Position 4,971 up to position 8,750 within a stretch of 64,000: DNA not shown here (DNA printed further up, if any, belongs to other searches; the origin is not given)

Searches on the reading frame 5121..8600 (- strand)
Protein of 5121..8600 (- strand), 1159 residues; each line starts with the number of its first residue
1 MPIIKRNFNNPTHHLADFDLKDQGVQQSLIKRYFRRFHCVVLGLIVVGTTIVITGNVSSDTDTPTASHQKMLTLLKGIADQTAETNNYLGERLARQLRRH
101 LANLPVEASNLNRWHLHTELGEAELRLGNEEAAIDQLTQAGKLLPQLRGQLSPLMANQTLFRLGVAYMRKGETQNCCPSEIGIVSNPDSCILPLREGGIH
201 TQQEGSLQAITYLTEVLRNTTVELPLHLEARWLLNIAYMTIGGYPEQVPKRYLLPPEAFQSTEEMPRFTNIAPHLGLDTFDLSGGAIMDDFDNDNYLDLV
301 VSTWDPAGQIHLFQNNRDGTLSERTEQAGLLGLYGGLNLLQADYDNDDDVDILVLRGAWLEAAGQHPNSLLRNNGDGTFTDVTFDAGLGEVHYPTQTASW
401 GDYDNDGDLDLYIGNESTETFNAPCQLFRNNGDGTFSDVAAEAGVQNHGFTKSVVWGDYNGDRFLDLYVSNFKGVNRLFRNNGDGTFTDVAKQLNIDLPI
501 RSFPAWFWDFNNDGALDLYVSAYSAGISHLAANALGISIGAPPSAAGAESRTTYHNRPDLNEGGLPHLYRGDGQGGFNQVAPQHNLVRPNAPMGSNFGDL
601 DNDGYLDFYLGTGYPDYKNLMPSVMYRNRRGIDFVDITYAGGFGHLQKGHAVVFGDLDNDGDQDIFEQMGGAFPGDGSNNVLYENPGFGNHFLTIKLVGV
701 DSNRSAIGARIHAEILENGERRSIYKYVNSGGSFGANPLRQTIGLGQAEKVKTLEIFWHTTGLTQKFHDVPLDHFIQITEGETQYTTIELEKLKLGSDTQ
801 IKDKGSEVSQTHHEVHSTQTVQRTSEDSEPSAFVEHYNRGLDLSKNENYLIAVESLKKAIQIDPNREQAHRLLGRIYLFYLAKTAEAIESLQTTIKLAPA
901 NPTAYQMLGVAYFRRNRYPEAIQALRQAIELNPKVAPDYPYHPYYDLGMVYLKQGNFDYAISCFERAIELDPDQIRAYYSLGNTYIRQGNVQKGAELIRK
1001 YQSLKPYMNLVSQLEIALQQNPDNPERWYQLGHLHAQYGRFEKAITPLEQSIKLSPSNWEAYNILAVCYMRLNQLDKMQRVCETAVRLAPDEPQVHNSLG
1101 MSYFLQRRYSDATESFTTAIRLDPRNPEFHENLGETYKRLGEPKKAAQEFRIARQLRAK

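Call 71: search_protein_families(library=pfam, proteins=[window:5121-8600:-], max_evalue=0.00001)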
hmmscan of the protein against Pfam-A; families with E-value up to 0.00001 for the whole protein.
window:5121-8600:- (1159 aa): 25 families
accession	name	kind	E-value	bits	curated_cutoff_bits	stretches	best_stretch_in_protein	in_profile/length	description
PF07719.23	TPR_2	-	3.5e-56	183.1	27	2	944-973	4-33/34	Tetratricopeptide repeat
PF00515.34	TPR_1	-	1.8e-54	179.9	27.8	2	944-973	4-33/34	Tetratricopeptide repeat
PF13414.12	TPR_11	-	1.2e-51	172.5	26.8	3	948-989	1-42/42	TPR repeat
PF13181.12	TPR_8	-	6.4e-47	154.2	25.7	1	943-973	3-33/34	Tetratricopeptide repeat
PF13432.12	TPR_16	-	8.2e-46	154.4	32.7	3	945-1007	1-63/65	Tetratricopeptide repeat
PF13517.12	FG-GAP_3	-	3.9e-44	149.5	26.9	5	458-520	1-61/61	FG-GAP-like repeat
PF13431.12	TPR_17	-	5.7e-40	132.7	24.4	0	963-993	1-31/34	Tetratricopeptide repeat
PF14559.12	TPR_19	-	4.3e-37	126.7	25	2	1039-1097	5-63/68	Tetratricopeptide repeat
PF13428.12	TPR_14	-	3.5e-30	101.8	23.5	0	1025-1066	1-42/44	Tetratricopeptide repeat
PF13371.12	TPR_9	-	5.4e-29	100.4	35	0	1068-1128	4-64/73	Tetratricopeptide repeat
PF13424.12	TPR_12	-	2e-25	89.2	30.1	0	944-992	6-62/77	Tetratricopeptide repeat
PF23914.1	TPR_CcmH_CycH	-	7.7e-24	84.8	42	2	1015-1124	40-152/158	Cytochrome c-type biogenesis protein H TPR domain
PF13176.12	TPR_7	-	5.6e-22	76.3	27.9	0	946-973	4-31/36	Tetratricopeptide repeat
PF12895.13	ANAPC3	-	6.2e-21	74.9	27.2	0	1014-1076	12-73/82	Anaphase-promoting complex, cyclosome, subunit 3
PF13174.12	TPR_6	-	1.1e-16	60.7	26.3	0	904-934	2-32/33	Tetratricopeptide repeat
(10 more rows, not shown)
